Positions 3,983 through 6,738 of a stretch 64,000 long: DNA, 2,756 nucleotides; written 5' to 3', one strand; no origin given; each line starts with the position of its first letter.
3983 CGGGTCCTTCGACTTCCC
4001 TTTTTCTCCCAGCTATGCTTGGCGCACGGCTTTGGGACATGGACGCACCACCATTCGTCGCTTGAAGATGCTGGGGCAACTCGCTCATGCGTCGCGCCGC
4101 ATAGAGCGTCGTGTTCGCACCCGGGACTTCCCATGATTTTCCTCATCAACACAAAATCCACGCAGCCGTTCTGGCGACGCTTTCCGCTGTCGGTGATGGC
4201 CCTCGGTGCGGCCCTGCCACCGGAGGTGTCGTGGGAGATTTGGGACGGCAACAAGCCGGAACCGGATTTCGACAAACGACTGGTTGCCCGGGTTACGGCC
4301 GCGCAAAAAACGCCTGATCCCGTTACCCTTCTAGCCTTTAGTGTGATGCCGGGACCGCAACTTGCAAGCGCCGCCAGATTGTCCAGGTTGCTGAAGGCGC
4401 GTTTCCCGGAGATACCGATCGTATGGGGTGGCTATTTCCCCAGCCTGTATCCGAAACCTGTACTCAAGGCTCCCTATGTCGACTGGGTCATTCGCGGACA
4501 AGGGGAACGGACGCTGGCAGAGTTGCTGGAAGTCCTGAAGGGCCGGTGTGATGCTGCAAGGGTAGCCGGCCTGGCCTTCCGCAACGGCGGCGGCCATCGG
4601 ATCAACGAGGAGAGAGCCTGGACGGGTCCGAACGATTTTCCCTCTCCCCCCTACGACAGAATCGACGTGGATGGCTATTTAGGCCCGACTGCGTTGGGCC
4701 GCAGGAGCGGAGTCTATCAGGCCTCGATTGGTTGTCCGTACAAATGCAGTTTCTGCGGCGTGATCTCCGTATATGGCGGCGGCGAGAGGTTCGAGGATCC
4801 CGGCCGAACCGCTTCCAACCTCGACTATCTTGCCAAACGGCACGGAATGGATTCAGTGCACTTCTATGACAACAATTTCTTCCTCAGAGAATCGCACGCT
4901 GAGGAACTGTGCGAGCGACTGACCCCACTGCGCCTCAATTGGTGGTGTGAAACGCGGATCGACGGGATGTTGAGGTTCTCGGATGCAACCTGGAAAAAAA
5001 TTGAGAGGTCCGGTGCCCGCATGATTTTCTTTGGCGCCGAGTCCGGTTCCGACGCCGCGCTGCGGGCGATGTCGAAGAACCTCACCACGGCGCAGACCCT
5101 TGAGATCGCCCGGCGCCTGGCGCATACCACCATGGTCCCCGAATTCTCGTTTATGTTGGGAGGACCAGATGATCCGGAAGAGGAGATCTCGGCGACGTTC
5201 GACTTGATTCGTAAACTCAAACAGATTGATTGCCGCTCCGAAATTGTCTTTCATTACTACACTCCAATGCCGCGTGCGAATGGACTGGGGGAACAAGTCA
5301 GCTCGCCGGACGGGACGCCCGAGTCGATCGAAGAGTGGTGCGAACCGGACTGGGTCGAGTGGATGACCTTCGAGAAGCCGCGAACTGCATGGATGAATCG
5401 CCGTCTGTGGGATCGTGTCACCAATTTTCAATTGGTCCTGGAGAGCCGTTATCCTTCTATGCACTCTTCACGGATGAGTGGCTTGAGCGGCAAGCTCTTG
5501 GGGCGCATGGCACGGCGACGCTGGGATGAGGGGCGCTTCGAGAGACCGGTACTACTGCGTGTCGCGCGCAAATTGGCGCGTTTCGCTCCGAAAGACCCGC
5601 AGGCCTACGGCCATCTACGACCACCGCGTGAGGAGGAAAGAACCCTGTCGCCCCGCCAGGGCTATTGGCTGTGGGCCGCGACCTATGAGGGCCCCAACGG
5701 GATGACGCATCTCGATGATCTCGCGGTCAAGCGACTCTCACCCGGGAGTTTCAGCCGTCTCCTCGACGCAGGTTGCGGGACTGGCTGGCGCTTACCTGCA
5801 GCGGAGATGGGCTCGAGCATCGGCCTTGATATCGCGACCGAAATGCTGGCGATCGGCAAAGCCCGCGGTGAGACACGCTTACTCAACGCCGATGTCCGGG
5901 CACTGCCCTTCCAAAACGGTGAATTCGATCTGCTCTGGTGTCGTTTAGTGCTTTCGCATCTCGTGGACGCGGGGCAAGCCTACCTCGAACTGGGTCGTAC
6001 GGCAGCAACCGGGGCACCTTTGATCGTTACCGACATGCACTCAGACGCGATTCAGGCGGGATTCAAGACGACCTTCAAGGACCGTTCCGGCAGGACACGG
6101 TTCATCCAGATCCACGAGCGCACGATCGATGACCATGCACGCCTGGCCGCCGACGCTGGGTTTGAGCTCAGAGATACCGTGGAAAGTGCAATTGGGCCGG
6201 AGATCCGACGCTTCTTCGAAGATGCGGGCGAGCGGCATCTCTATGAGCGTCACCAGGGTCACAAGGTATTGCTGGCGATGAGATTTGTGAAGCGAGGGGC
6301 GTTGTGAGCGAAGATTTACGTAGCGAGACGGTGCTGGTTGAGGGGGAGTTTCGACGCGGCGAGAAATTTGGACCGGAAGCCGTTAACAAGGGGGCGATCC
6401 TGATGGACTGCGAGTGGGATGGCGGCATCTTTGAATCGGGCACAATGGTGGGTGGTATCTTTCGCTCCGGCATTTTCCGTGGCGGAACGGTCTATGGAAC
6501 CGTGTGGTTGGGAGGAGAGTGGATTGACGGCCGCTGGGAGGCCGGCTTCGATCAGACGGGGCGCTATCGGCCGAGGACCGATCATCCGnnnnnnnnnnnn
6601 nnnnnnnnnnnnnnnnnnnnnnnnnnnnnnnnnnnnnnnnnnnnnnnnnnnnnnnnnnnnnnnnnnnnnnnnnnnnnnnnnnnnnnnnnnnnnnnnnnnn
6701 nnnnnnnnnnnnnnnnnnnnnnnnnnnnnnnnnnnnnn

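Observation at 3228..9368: Translationally coupled six-gene operon built around a radical-SAM(B12)-methyltransferase tridomain fusion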

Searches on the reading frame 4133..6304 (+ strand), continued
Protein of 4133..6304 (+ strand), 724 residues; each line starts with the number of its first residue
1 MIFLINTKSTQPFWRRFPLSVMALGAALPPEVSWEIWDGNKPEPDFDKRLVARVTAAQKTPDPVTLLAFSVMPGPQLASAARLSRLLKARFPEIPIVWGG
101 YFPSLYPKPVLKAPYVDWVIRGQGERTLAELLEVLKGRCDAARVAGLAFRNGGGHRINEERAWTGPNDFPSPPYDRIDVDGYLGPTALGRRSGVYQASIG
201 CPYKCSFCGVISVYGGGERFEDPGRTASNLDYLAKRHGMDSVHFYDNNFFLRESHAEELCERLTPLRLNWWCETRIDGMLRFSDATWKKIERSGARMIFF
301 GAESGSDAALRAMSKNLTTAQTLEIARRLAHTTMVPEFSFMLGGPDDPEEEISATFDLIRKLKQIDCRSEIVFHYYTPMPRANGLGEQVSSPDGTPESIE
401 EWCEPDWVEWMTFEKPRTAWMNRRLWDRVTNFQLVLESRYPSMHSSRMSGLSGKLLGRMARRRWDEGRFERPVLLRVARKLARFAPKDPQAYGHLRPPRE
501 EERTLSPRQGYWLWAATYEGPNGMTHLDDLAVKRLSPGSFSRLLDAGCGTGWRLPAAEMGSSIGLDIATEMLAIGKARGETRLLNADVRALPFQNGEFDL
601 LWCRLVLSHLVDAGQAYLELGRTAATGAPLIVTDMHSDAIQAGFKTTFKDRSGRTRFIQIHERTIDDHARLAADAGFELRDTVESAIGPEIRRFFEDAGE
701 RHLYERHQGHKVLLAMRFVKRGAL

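Call 20: find_related_loci(query=A1, collection=genome_contigs, flank=10000)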
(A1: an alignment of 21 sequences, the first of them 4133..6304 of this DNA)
Query A1 (724 aa) in genome_contigs; peptide patterns used: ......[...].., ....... (x = any residue, [..] = any of these).
600 stretches matched a pattern (row limit reached: there are more); 501 encode a relative of the query (tblastn E <= 1e-3); the best 80 are kept; 80 distinct loci.
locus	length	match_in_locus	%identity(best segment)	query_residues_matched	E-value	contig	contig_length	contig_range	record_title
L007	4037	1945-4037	54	1-688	0e+0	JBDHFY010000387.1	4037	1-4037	MAG: Gemmatimonadota bacterium isolate M8-58_Bin_338 M8-58_Bin_338_scaffold_187066, whole genome shotgun sequence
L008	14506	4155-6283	56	1-709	0e+0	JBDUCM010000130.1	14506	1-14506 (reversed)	MAG: bacterium isolate cluster4_bin.47 NODE_9248_length_14506_cov_8.169469, whole genome shotgun sequence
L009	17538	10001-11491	56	1-498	0e+0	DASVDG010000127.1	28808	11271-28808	MAG TPA_asm: Longimicrobiales bacterium isolate SMAG_U2027 k141_489986, whole genome shotgun sequence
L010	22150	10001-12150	55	1-718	0e+0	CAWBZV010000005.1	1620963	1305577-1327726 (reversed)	MAG: uncultured Gemmatimonadales bacterium isolate MFD04570.bin.1.3 genome assembly, contig: contig_149927, whole genome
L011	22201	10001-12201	56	1-718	0e+0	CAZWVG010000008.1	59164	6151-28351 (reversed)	MAG TPA_asm: uncultured Gemmatimonadaceae bacterium isolate binchicken_co322_18 genome assembly, contig: NODE_992_length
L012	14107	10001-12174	55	1-722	0e+0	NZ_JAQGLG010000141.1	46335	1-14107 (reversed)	MAG: Sphingomonas bacterium isolate RYN_529 scaffold_4555700, whole genome shotgun sequence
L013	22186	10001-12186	54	1-718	1e-178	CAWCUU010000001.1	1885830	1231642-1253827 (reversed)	MAG: uncultured Gemmatimonadales bacterium isolate MFD01721.bin.1.82 genome assembly, contig: contig_13004, whole genome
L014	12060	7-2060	54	34-718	1e-179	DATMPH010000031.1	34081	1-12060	MAG TPA_asm: Rhizomicrobium sp. isolate SMAG_U12897 k141_964311, whole genome shotgun sequence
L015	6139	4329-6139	51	1-641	7e-164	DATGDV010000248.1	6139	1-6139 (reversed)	MAG TPA_asm: Thermoanaerobaculia bacterium isolate SMAG_U9684 k141_82525, whole genome shotgun sequence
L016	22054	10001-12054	55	1-722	7e-152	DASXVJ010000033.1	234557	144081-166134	MAG TPA_asm: Thermoanaerobaculia bacterium isolate SMAG_U4742 k141_37222, whole genome shotgun sequence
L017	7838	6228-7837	55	1-576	4e-144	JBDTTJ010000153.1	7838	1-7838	MAG: Acidobacteriota bacterium isolate cluster3_bin.293 NODE_45972_length_7838_cov_11.607992, whole genome shotgun seque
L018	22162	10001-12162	43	1-718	5e-139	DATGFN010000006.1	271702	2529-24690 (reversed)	MAG TPA_asm: Terriglobia bacterium isolate SMAG_U9729 k141_1261597, whole genome shotgun sequence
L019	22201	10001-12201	43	1-718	3e-131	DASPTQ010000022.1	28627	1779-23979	MAG TPA_asm: Terriglobales bacterium isolate SMAG_U12281 k141_1347237, whole genome shotgun sequence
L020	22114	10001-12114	43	1-718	5e-132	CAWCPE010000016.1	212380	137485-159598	MAG: Terriglobia bacterium isolate MFD05512.bin.1.231 genome assembly, contig: contig_45619, whole genome shotgun sequen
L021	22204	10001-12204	41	1-720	8e-129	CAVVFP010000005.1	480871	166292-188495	MAG: uncultured Acidobacteriaceae bacterium isolate MFD01716.bin.1.5 genome assembly, contig: contig_8839, whole genome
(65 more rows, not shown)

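Call 24: search_solved_structures(query=window:4133-6304:+, max_evalue=0.001)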
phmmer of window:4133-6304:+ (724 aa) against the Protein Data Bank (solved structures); distinct sequences matched with E-value up to 0.001: 22.
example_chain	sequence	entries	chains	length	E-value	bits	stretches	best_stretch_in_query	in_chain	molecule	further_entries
9ccb_A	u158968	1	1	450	1.6e-12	49.9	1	103-366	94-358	Radical SAM core domain-containing protein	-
6fd2_B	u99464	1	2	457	4.4e-11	45.1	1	170-380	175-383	Putative apramycin biosynthetic oxidoreductase 4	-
7kdx_A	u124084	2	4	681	5.1e-11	44.9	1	81-253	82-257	Methyltransferase TokK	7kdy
8zc8_A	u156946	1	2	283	9.5e-08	34.1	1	524-638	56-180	MitM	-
21zq_A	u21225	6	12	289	9.8e-08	34.1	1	524-638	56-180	MitM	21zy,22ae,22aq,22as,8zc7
3bus_A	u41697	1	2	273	5.9e-07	31.5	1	510-638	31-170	Methyltransferase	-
2gs9_A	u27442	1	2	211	6e-07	31.5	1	509-635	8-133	Hypothetical protein TT1324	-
3bkw_A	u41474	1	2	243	1.1e-05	27.3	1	516-636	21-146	S-adenosylmethionine dependent methyltransferase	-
6uv6_A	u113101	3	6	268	1.7e-05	26.6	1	526-635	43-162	D-glucose O-methyltransferase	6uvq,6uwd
2avn_A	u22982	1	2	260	3.3e-05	25.7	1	541-633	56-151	ubiquinone/menaquinone biosynthesis methyltransferase-related protein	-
4krh_A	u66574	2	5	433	5.2e-05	25.1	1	512-653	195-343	Phosphoethanolamine N-methyltransferase 2 | Phospholethanolamine N-methyltransferase 2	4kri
5gm1_A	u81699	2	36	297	9.5e-05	24.2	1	527-634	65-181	O-methylransferase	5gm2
6m83_A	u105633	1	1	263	0.00013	23.8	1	529-625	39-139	dTDP-3-amino-3,6-dideoxy-alpha-D-glucopyranose N,N-dimethyltransferase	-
3pfg_A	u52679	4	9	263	0.00018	23.3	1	529-620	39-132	N-methyltransferase | dTDP-3-amino-3,6-dideoxy-alpha-D-glucopyranose N,N-dimethyltransferase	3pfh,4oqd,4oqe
6m82_A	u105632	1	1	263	0.00018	23.2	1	529-620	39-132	dTDP-3-amino-3,6-dideoxy-alpha-D-glucopyranose N,N-dimethyltransferase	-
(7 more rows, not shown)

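Call 56: list_cluster_members(proteins=[P0350, window:4133-6304:+, window:38448-40091:-, P0002, P0121])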
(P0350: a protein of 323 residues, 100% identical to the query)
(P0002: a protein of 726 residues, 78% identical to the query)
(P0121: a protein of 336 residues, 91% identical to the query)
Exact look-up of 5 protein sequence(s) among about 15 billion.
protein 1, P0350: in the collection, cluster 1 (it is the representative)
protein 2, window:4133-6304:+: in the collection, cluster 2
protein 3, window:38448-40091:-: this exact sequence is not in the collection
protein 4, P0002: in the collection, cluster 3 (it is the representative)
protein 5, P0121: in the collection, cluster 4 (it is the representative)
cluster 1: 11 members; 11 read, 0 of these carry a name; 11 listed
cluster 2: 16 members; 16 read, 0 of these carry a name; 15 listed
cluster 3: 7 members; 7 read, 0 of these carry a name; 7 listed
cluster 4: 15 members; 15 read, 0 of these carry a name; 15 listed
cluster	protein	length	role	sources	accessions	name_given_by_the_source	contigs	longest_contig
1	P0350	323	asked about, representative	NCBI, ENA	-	-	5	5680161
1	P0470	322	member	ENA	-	-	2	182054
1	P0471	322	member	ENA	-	-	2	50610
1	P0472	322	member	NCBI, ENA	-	-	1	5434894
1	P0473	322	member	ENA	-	-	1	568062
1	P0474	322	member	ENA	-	-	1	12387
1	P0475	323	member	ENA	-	-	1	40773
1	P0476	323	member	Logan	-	-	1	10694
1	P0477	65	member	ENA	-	-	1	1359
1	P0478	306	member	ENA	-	-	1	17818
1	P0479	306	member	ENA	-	-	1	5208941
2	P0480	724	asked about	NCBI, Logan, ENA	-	-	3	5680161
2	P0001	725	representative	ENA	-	-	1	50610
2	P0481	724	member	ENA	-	-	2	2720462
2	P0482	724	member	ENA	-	-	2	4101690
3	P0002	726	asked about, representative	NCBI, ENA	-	-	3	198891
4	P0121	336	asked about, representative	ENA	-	-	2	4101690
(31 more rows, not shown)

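Call 78: search_protein_families(library=ncbifam, proteins=[L006:5745-6815:-, L006:14311-15639:-, L006:15636-16610:-], max_evalue=0.001)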
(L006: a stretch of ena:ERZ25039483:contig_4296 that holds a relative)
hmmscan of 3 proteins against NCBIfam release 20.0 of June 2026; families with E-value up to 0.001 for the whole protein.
L006:5745-6815:- (356 aa): 3 families
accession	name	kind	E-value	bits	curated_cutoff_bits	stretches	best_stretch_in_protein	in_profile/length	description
TIGR04352.1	HprK_rel_A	equivalog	4.5e-08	32.5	200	1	134-183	96-145/280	HprK-related kinase A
TIGR04355.1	HprK_rel_B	hypoth_equivalog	2.6e-07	30.1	200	1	131-182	141-192/351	HprK-related kinase B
TIGR04249.1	SCM_chp_ScmC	equivalog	1.9e-06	27.4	125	1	131-180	122-170/292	SynChlorMet cassette protein ScmC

L006:14311-15639:- (442 aa): 0 families

L006:15636-16610:- (324 aa): 0 families

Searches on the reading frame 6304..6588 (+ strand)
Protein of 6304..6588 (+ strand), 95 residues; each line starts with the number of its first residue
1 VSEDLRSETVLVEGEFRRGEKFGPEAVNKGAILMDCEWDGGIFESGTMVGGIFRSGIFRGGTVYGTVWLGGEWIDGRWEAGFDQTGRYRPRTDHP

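Call 4: search_protein_families(library=pfam, proteins=[window:6304-6588:+], max_evalue=0.1)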
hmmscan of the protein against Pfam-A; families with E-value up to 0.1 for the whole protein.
window:6304-6588:+ (95 aa): 0 families

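Call 5: search_protein_families(library=ncbifam, proteins=[window:6304-6588:+], max_evalue=0.1)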
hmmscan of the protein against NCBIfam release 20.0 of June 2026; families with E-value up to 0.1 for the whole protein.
window:6304-6588:+ (95 aa): 0 families

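Call 36: search_protein_representatives(protein=window:6304-6588:+)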
Query: 95 residues. Proteins with E-value up to 0.001 (for the whole library): 109; up to 1e-10: 25; up to 1e-30: 0. The best 109 are listed.
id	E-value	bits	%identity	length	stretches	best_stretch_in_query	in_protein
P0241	2.0e-27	111.6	58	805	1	4-92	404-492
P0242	1.3e-25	105.8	56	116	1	6-95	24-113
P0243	1.8e-25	105.4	59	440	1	10-95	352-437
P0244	3.4e-25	104.4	62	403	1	13-93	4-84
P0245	4.3e-25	104.1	55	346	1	6-93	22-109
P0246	8.5e-25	103.2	57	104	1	8-95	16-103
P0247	1.3e-24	102.6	52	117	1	9-95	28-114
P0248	3.8e-23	97.9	59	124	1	10-95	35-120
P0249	9.5e-23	96.6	59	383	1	9-95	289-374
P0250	3.4e-21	91.6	51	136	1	10-95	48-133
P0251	5.3e-21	91.0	56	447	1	11-90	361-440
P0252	1.3e-20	89.7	50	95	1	10-95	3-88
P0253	1.4e-18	83.2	49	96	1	11-95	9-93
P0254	8.5e-18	80.7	59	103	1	9-72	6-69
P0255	3.4e-17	78.7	53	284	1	5-78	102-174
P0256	3.7e-17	78.6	43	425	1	3-92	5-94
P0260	2.0e-13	66.6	42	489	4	31-92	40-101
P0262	3.6e-12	62.6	41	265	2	37-89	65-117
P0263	3.8e-12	62.5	37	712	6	38-89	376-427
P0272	3.5e-09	53.0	34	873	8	28-77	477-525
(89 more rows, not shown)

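Call 37: search_protein_families(library=pfam, proteins=[P0241, P0243, P0244, P0245, P0249, P0256, P0260, P0263, P0262, P0272], max_evalue=0.01)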
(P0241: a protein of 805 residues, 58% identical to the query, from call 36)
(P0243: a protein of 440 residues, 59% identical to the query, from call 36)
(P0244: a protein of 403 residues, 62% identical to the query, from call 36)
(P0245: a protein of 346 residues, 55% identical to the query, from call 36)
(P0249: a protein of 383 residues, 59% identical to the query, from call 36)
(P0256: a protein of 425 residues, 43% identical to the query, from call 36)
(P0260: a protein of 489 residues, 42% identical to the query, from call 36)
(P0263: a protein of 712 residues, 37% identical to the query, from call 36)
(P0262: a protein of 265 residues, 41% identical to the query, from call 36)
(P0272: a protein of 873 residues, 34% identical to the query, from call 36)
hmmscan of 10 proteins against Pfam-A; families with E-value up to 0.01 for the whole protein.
P0241 (805 aa): 2 families
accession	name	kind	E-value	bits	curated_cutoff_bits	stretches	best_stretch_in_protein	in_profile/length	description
PF14907.12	NTP_transf_5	-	9.9e-24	84.7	31.2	1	52-294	11-242/249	Uncharacterised nucleotidyltransferase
PF00535.33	Glycos_transf_2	-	0.00046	20.6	23.3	1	569-638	57-124/168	Glycosyl transferase family 2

P0243 (440 aa): 1 family
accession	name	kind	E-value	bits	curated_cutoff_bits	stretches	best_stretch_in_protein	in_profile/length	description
PF00535.33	Glycos_transf_2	-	0.0034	17.8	23.3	1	65-102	57-94/168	Glycosyl transferase family 2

P0244 (403 aa): 0 families

P0245 (346 aa): 0 families

P0249 (383 aa): 1 family
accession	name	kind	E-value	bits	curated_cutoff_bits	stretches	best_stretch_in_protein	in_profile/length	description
PF00535.33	Glycos_transf_2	-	0.00047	20.6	23.3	1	26-82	58-113/168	Glycosyl transferase family 2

P0256 (425 aa): 0 families

P0260 (489 aa): 0 families

P0263 (712 aa): 2 families
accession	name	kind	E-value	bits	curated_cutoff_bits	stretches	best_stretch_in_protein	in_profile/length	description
PF23894.2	LD_SV2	-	0.00036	21.3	29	0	476-531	21-76/92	SV2A/B/C luminal domain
PF13599.13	Pentapeptide_4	-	0.0099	16.4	38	0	477-527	3-53/78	Pentapeptide repeat region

P0262 (265 aa): 0 families

P0272 (873 aa): 2 families
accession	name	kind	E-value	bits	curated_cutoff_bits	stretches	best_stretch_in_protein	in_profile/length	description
PF23894.2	LD_SV2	-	8.1e-06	26.5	29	0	326-382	33-89/92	SV2A/B/C luminal domain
PF13599.13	Pentapeptide_4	-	5.9e-05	23.5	38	0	468-498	45-75/78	Pentapeptide repeat region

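Call 72: search_solved_structures(query=A2, max_evalue=1)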
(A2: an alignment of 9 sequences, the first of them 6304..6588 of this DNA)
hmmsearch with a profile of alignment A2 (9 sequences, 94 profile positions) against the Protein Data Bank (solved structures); distinct sequences matched with E-value up to 1: 0.
